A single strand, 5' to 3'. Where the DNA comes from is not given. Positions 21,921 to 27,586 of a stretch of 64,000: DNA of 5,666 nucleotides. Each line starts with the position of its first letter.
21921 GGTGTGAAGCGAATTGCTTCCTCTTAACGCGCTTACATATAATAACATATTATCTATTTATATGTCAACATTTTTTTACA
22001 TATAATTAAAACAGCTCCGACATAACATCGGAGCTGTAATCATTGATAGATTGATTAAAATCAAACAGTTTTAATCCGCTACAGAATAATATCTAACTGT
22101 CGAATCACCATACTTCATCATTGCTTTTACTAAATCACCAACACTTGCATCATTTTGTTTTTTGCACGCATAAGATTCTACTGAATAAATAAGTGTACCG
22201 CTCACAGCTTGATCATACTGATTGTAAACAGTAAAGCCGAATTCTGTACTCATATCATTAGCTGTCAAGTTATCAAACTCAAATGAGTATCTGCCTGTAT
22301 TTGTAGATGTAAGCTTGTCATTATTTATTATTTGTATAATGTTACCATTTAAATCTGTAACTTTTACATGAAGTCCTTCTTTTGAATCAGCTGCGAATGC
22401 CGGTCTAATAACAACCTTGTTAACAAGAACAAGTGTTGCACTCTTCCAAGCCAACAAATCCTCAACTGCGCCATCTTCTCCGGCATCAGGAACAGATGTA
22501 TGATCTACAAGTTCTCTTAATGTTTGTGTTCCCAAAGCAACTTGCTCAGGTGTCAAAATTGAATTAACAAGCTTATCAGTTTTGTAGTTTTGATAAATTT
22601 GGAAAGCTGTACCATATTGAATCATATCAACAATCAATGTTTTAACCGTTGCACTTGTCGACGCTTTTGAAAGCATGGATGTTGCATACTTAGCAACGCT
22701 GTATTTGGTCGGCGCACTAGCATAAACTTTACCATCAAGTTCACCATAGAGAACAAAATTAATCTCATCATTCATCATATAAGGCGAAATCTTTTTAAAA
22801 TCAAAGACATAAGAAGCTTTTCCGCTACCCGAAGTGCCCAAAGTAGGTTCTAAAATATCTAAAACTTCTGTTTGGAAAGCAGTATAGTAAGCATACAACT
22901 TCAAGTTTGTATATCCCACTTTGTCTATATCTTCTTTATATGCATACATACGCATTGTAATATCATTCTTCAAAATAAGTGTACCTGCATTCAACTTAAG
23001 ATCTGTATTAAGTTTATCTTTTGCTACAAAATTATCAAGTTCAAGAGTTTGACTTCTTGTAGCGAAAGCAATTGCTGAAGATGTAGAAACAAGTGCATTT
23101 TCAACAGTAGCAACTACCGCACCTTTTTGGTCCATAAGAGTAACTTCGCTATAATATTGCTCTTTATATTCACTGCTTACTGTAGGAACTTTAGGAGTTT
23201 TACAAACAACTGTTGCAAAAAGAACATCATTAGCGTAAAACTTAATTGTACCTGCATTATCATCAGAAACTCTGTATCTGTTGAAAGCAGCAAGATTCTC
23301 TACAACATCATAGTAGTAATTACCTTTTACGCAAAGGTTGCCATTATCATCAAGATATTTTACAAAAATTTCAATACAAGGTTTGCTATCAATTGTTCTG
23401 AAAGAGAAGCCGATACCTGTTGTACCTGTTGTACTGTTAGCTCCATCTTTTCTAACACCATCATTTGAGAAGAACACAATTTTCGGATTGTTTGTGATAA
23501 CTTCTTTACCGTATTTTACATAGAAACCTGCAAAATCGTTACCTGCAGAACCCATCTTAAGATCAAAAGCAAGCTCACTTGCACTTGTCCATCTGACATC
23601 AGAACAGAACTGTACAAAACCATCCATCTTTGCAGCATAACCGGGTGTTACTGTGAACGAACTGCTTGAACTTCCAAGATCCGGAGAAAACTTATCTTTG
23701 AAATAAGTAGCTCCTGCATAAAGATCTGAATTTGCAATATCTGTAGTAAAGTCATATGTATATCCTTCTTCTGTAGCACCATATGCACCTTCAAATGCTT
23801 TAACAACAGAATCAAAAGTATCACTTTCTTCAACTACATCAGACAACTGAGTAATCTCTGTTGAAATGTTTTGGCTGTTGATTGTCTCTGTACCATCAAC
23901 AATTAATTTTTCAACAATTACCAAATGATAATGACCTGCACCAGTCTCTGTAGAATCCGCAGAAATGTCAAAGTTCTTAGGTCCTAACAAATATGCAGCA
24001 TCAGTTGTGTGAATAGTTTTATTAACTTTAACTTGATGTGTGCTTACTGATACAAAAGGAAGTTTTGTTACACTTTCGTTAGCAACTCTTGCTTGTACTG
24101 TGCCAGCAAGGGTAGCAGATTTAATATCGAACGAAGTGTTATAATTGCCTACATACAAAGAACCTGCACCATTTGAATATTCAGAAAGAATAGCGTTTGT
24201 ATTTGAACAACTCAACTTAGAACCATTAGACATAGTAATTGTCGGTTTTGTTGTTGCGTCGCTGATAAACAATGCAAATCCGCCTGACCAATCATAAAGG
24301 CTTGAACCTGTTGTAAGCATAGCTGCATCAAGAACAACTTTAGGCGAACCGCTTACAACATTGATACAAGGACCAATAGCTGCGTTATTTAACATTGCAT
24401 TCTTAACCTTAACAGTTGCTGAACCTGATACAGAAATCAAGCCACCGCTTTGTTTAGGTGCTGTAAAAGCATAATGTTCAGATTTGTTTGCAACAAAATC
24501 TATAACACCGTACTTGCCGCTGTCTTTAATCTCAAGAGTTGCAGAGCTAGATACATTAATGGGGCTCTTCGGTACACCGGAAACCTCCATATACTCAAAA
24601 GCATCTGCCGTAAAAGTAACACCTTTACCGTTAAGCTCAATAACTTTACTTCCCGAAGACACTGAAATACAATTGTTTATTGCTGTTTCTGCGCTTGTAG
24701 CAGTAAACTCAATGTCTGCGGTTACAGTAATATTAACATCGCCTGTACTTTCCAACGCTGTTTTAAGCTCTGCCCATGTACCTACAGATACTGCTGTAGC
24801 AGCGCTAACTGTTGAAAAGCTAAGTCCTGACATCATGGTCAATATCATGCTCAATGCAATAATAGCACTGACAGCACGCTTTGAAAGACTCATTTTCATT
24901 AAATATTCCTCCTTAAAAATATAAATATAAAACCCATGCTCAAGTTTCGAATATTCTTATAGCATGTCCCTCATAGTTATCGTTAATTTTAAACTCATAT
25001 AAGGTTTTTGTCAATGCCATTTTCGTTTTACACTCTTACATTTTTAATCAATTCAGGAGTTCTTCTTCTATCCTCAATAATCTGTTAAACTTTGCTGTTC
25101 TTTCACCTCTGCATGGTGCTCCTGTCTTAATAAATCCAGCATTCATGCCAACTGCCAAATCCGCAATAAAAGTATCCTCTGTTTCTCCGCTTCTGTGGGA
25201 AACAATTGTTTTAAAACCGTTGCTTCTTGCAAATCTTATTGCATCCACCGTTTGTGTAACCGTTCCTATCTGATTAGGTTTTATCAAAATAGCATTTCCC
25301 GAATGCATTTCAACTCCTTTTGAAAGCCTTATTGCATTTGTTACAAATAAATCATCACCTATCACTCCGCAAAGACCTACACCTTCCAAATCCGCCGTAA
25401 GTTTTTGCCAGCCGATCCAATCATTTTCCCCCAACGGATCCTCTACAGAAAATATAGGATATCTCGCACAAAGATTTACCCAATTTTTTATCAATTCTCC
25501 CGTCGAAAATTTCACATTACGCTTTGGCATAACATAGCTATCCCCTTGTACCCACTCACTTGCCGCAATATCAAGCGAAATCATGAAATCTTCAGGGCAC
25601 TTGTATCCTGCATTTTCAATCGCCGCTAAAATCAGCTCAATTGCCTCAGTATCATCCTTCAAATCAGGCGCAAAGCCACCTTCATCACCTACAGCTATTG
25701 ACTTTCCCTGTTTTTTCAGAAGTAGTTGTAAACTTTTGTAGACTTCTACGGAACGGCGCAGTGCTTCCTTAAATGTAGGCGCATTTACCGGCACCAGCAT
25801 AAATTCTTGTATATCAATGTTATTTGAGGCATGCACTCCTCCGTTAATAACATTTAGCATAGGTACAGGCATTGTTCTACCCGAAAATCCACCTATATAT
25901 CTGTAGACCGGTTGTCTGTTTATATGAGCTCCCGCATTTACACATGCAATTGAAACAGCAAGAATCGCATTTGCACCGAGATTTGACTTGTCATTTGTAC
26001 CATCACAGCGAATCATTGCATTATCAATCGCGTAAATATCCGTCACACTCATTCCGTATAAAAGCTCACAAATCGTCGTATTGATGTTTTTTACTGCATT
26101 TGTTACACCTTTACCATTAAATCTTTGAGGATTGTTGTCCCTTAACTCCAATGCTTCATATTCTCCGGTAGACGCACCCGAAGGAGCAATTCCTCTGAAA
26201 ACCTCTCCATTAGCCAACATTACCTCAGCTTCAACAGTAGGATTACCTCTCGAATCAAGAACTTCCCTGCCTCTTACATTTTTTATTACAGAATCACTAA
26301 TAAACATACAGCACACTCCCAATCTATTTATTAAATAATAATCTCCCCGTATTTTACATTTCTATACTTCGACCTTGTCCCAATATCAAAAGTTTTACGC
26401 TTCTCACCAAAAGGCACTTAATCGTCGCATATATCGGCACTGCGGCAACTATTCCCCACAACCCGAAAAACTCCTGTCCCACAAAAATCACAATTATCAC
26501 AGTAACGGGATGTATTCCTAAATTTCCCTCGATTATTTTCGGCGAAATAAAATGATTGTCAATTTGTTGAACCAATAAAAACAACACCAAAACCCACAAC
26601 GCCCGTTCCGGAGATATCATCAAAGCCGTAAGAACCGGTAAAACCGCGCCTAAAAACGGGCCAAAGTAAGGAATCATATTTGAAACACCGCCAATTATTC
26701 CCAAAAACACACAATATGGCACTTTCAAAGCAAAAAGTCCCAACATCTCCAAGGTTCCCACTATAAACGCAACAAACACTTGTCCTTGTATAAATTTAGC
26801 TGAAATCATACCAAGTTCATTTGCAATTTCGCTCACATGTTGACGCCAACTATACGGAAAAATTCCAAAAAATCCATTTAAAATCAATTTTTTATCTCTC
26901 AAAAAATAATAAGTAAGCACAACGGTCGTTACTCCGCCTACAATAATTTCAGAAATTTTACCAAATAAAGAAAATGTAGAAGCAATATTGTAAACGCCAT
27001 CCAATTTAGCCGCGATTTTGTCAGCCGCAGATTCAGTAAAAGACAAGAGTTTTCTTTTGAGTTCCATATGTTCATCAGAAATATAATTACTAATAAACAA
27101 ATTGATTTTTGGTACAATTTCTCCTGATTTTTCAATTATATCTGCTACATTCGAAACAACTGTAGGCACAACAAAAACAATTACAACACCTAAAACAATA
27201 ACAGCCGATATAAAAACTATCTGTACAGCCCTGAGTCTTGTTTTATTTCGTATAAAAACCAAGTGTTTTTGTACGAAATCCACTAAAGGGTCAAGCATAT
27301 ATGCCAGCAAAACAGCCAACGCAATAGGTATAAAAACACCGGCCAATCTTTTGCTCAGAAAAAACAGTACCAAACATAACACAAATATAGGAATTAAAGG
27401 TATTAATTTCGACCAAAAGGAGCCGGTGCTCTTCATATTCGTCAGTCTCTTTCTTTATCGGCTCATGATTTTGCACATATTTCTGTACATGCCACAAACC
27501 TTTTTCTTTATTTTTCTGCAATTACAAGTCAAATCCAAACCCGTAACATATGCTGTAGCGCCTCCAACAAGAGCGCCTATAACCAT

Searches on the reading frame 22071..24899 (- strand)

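Call 50: search_protein_families(library=pfam, proteins=[window:22071-24899:-], max_evalue=0.00001)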
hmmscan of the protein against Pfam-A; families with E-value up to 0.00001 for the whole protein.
window:22071-24899:- (942 aa): 1 family
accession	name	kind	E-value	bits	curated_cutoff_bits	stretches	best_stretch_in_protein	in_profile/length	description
PF20585.4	Pectate_lyase_5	-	1.1e-06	29.3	24.3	1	37-137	2-101/126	Putative pectate lyase-like adhesive domain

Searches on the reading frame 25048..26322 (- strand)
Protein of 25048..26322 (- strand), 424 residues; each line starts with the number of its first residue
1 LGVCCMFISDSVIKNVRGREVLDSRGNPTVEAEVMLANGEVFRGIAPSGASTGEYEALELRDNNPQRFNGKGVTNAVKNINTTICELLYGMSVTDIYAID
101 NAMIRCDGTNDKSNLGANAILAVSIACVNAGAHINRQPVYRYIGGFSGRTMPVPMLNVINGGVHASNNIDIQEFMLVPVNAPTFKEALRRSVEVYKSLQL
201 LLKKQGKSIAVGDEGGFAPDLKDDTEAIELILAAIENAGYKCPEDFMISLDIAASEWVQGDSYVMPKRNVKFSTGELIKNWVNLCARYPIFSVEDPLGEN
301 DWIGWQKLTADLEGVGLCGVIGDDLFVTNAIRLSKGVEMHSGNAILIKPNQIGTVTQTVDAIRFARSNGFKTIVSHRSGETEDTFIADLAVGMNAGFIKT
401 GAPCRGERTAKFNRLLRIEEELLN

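Call 50: search_protein_families(library=pfam, proteins=[window:25048-26322:-], max_evalue=0.00001)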
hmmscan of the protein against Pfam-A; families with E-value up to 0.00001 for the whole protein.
window:25048-26322:- (424 aa): 2 families
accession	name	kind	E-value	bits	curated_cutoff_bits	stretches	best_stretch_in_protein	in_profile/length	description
PF00113.28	Enolase_C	-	3.1e-103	345.6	21.5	1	150-422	3-281/296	Enolase, C-terminal TIM barrel domain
PF03952.21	Enolase_N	-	2.5e-53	180.2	35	1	13-143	1-131/131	Enolase, N-terminal domain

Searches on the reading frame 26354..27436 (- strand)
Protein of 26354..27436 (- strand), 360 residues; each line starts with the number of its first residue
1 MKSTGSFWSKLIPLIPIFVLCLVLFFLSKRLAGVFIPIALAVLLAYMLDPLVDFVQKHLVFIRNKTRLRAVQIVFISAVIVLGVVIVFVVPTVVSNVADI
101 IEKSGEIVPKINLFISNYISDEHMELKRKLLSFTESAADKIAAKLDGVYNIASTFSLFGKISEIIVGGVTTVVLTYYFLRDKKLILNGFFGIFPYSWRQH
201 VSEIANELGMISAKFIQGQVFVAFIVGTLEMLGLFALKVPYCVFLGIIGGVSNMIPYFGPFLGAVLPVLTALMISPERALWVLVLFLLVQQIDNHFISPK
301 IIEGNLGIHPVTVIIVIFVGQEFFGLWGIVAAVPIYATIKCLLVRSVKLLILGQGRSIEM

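Call 50: search_protein_families(library=pfam, proteins=[window:26354-27436:-], max_evalue=0.00001)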
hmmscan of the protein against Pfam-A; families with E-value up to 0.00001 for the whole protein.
window:26354-27436:- (360 aa): 1 family
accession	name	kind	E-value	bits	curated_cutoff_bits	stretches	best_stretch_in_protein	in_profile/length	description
PF01594.21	AI-2E_transport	-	3.2e-57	194.6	34.3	1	17-342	6-322/327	AI-2E family transporter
